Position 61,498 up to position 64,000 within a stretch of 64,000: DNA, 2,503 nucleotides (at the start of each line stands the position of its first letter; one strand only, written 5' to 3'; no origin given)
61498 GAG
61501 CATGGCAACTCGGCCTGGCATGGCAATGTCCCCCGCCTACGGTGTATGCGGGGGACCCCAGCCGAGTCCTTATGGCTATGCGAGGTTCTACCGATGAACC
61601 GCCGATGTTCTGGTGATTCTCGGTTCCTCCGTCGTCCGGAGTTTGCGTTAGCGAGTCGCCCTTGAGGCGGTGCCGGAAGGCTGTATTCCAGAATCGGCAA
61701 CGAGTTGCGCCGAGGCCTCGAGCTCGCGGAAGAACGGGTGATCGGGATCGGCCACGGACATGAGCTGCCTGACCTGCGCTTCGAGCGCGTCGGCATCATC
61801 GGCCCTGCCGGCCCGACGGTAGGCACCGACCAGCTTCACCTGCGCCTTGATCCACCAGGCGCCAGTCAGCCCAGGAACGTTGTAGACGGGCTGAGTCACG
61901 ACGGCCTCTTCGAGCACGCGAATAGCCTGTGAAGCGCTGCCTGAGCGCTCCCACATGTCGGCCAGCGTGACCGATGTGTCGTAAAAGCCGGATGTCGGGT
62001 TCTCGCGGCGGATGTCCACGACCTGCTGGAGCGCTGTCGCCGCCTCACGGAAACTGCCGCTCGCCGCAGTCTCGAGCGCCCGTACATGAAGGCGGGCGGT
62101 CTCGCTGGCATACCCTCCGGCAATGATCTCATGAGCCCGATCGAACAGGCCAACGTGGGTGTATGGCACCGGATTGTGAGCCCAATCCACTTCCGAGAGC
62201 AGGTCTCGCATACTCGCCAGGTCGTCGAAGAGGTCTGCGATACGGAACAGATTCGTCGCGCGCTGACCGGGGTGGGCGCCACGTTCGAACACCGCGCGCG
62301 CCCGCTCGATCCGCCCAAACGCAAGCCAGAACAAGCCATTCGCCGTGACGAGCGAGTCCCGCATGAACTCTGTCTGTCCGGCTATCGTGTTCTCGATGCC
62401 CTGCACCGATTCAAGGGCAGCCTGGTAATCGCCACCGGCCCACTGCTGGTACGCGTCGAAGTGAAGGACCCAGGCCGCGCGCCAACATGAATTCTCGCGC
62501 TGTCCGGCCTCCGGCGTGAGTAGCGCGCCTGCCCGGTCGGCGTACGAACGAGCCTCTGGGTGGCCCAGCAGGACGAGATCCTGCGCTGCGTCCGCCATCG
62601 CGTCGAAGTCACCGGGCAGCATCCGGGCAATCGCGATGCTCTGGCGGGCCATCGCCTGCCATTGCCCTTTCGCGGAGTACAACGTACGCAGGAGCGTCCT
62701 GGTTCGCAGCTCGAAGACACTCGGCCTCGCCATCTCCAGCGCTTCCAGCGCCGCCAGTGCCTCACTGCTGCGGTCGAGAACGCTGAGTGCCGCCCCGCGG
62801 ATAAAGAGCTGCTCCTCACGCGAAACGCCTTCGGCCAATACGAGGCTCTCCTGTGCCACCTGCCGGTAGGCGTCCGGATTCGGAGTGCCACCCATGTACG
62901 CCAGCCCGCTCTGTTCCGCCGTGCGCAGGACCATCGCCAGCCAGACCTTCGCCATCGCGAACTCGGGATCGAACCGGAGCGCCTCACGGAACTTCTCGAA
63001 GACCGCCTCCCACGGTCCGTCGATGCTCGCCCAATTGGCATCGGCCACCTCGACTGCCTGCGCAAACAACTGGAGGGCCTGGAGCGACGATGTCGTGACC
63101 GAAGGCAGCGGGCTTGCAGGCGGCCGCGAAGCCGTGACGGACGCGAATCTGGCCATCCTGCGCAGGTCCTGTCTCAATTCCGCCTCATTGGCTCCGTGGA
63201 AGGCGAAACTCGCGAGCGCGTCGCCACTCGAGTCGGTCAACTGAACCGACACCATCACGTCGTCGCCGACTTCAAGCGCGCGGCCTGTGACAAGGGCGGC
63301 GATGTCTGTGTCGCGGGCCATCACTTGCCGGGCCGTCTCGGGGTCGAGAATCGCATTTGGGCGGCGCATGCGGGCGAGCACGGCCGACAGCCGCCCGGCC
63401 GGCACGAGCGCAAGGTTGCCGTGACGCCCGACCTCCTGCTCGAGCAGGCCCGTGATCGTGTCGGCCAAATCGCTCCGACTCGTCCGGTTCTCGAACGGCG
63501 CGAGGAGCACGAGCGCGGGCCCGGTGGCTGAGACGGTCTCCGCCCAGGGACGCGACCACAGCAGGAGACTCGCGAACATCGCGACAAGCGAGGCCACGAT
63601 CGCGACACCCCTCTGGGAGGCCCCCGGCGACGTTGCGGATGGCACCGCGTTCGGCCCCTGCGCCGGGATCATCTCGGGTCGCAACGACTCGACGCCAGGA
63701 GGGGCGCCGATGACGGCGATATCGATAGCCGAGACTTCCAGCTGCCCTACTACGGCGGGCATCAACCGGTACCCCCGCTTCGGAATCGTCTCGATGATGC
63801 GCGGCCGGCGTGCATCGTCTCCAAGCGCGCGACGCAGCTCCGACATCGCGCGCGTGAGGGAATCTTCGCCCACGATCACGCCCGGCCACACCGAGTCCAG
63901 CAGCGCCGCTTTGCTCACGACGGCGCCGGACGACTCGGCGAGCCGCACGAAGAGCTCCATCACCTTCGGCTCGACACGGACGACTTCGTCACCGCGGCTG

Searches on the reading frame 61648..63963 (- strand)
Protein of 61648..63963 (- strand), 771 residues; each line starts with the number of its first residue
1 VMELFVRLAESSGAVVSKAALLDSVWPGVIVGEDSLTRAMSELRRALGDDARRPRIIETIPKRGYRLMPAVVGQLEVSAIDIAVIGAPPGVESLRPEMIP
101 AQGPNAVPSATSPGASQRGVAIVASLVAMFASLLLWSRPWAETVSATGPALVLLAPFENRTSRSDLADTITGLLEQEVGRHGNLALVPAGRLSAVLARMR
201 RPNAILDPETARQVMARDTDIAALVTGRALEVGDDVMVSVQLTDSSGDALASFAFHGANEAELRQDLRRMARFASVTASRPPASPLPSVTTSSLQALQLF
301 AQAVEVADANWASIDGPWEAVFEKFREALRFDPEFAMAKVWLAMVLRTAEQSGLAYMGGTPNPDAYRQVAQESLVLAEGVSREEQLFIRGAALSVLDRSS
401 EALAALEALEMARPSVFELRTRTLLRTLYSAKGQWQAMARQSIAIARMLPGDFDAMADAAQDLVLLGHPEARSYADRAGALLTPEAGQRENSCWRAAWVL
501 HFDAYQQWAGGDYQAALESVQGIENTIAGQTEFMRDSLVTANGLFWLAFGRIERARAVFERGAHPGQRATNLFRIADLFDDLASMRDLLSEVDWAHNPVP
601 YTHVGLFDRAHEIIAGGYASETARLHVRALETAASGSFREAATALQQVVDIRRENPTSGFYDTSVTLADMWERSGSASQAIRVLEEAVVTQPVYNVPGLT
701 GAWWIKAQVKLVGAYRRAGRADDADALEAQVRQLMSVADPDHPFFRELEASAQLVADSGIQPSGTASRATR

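Call 99: search_protein_families(library=pfam, proteins=[window:61648-63963:-], max_evalue=0.00001)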
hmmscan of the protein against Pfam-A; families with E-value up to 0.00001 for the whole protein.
window:61648-63963:- (771 aa): 1 family
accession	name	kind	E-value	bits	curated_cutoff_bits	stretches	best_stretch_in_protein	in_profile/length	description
PF00486.34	Trans_reg_C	-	4.8e-12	46.2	26.2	1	2-67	11-77/77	Transcriptional regulatory protein, C terminal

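Call 100: search_protein_families(library=ncbifam, proteins=[window:61648-63963:-], max_evalue=0.00001)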
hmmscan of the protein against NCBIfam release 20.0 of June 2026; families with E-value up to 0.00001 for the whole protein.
window:61648-63963:- (771 aa): 3 families
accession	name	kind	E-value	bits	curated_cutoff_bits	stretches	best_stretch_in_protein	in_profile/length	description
NF007540.1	PRK10153.1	equivalog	9.5e-13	47.8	400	1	3-77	35-110/516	lysine decarboxylation/transport transcriptional activator CadC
NF009037.0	PRK12370.1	equivalog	3.3e-11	42.3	589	1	5-72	44-110/553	HilA/EilA family virulence transcriptional regulator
NF008870.1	PRK11906.1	equivalog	6.8e-08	31.9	800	1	5-71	40-105/458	HilA family transcriptional regulator YgeH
